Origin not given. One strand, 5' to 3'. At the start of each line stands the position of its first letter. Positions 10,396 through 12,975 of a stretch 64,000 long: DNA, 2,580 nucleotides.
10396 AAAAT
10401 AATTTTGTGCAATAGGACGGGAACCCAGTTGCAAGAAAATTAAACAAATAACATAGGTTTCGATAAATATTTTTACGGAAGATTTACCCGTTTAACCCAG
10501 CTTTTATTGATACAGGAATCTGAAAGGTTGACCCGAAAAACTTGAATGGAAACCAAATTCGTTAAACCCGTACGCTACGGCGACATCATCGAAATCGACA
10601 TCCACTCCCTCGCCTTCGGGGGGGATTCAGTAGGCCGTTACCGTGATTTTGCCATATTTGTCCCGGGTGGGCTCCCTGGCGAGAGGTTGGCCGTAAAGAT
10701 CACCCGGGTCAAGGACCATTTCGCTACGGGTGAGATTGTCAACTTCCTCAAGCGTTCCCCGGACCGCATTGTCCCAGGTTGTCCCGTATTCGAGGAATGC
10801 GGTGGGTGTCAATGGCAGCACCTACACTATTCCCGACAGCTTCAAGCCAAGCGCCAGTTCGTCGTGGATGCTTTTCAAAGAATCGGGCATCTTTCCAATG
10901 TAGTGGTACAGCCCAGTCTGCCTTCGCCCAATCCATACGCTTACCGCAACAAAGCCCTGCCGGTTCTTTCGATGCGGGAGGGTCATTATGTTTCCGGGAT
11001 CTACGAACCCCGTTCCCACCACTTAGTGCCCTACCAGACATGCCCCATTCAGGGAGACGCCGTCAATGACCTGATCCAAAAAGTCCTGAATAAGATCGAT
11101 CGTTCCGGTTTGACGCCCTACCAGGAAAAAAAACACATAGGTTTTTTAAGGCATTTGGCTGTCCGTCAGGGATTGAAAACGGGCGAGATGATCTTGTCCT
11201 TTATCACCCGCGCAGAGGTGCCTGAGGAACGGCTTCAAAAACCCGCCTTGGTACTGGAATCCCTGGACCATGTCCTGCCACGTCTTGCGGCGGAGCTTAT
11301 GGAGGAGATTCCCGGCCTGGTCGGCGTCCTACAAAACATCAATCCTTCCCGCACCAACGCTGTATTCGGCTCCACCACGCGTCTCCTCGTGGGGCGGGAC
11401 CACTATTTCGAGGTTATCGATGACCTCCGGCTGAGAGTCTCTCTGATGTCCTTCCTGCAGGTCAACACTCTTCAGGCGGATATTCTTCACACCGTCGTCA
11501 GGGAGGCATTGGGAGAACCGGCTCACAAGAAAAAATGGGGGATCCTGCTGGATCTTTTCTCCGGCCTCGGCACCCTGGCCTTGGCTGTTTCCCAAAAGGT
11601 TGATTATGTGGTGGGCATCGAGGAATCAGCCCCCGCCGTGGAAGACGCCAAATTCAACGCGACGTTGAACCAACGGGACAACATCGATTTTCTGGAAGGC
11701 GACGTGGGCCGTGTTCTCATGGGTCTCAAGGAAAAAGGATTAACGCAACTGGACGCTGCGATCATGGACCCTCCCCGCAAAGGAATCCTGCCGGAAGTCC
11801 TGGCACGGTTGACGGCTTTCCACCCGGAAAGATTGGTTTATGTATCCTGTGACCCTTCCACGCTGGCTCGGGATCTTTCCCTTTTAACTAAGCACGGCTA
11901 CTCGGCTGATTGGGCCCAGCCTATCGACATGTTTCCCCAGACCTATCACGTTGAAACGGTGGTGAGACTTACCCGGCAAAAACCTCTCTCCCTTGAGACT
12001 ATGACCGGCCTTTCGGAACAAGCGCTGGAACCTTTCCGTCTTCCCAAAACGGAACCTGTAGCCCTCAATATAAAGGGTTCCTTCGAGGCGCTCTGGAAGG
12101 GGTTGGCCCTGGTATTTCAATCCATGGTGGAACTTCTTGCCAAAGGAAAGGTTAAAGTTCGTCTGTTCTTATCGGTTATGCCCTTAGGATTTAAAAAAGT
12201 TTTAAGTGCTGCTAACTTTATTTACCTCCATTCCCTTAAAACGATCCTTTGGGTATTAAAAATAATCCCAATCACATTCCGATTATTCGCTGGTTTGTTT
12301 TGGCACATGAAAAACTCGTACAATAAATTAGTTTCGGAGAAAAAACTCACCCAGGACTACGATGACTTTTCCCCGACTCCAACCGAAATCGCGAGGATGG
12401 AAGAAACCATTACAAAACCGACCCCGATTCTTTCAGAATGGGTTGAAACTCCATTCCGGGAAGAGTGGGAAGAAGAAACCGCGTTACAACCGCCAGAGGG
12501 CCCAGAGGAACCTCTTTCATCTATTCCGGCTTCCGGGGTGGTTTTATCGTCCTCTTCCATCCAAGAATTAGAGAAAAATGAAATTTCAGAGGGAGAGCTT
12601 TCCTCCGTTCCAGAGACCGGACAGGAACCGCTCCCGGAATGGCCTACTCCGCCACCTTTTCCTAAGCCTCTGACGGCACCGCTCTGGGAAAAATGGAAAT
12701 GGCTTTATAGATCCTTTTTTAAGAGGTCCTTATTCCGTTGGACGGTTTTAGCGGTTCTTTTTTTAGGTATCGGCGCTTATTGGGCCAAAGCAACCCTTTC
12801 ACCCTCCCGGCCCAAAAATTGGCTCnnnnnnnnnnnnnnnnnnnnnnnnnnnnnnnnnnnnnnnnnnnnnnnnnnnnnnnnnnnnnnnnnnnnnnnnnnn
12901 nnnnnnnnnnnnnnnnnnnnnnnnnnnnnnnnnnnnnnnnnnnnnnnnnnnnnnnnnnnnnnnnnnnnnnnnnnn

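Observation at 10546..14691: Single ORF fusing an RlmD/RumA rRNA methyltransferase to a membrane-anchored extracytoplasmic TIM-barrel-like domain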

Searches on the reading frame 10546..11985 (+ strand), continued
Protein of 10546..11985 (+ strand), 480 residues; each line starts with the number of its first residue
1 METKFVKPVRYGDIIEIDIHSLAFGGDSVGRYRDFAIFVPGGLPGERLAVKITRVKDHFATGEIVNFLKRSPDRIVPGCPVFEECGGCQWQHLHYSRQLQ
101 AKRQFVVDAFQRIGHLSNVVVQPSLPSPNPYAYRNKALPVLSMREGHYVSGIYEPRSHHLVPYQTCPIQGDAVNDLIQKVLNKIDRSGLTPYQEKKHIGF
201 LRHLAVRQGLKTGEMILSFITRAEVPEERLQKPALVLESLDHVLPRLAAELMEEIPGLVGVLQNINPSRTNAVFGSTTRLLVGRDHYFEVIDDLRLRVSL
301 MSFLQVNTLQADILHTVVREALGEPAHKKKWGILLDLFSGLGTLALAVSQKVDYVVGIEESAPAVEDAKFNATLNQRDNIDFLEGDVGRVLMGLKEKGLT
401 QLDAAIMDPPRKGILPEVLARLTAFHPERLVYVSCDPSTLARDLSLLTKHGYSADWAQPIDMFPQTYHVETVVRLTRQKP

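Call 56: find_encoding_contigs(protein=P0208, flank=5000, max_places=2)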
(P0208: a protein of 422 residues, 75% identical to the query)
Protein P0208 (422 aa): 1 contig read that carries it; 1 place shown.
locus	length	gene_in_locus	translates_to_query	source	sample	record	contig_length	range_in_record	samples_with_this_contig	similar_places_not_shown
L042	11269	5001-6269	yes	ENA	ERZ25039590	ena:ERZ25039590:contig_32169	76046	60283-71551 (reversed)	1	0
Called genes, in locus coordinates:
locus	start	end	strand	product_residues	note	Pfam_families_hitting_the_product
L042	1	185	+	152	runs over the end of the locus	PF07238:PilZ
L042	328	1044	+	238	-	PF00850:Hist_deacetyl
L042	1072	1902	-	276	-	PF00459:Inositol_P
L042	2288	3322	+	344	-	PF00356:LacI, PF00532:Peripla_BP_1, PF13407:Peripla_BP_4, PF13377:Peripla_BP_3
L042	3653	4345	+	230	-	-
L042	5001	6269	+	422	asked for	PF01938:TRAM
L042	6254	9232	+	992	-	-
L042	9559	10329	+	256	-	-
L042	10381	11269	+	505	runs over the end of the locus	-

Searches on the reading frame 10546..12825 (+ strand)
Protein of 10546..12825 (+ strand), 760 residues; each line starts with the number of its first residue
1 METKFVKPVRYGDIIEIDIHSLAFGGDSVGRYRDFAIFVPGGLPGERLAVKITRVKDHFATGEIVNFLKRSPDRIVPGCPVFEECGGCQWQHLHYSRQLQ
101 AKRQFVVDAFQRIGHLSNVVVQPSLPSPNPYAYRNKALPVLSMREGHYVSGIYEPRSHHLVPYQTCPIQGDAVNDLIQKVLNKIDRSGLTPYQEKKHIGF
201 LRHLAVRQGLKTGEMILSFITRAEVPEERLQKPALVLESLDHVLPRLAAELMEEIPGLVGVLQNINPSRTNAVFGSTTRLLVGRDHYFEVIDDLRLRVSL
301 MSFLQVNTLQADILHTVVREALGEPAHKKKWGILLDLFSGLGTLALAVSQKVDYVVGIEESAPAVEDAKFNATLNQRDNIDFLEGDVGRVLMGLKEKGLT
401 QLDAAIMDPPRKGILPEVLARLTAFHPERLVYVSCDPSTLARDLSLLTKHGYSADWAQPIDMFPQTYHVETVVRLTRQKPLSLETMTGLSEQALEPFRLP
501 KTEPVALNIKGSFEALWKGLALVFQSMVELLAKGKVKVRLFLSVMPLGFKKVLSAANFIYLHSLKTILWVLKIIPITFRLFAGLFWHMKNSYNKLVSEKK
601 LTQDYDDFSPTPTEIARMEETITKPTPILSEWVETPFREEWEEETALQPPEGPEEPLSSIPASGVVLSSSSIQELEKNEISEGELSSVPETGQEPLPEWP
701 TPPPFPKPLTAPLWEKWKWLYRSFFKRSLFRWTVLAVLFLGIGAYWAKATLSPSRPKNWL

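Call 53: predict_structure(alignment_id=A2)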
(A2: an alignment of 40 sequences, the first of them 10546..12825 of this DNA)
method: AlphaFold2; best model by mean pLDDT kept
length: 760 residues; sequences in the alignment: 40
mean_pLDDT: 74.1   pTM: 0.64
mean pLDDT of the five models: 74.1, 70.2, 70.2, 67.0, 64.8
residues with pLDDT >= 90: 258; 70-90: 230; 50-70: 112; < 50: 160
segments of 3 or more residues with pLDDT < 50: 83-87, 133-140, 154-156, 164-170, 505-508, 541-543, 599-711, 749-752, 754-760
pLDDT, mean of each block of 10 residues (from residue 1): 71 95 78 91 91 93 93 71 50 82 92 93 89 47 62 51 47 77 88 75 81 88 88 82 95 92 81 71 90 88 63 94 93 96 95 97 91 97 96 94 94 92 96 94 96 97 81 95 75 74 56 73 79 58 51 74 79 76 77 60 37 40 35 39 44 39 36 41 36 42 42 64 69 78 60 41
secondary structure, 60 per line:
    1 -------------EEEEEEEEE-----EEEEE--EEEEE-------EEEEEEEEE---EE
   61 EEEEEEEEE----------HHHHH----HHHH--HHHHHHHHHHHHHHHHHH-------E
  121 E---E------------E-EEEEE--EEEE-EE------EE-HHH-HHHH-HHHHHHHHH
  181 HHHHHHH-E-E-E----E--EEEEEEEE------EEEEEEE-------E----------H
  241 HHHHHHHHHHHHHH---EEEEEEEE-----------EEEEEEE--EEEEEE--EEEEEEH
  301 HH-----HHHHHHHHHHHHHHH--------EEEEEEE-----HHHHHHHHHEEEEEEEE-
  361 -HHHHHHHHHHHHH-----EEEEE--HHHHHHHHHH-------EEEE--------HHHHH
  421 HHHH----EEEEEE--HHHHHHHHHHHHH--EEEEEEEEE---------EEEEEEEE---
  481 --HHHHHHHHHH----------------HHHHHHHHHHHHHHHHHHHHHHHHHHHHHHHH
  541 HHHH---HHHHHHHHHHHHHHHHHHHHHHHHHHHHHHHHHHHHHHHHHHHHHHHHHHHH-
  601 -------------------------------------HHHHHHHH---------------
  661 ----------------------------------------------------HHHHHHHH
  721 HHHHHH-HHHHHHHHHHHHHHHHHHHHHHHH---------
elements in order (helices of 4 or more, strands of 3 or more residues): E14-22 E28-32 E35-39 E47-55 E59-69 H80-84 H89-92 H95-112 E140-144 E147-150 H167-170 H172-187 E201-208 E215-221 H240-254 E258-265 E277-283 E286-291 E294-299 H308-322 E331-337 H343-351 E352-359 H362-374 E380-384 H387-396 E404-407 H416-424 E429-434 H437-449 E452-460 E470-477 H483-492 H509-544 H548-599 H638-645 H713-726 H728-751
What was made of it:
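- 12070..12342 (+): Two long amphipathic/hydrophobic helices (residues 509-544 and 548-599) forming a hairpin; low-GC DNA; probably membrane-surface associated. AF2 helices with pLDDT 55-79 (call 53).
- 12343..12678 (+): Disordered acidic, Pro/Glu/Ser-rich spacer (residues 600-711); length and sequence hypervariable across the family. pLDDT below 50 over 599-711 (call 53).
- AF2 models the first region as a two-helix hairpin, i.e. an even number of passes or none (call 53).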
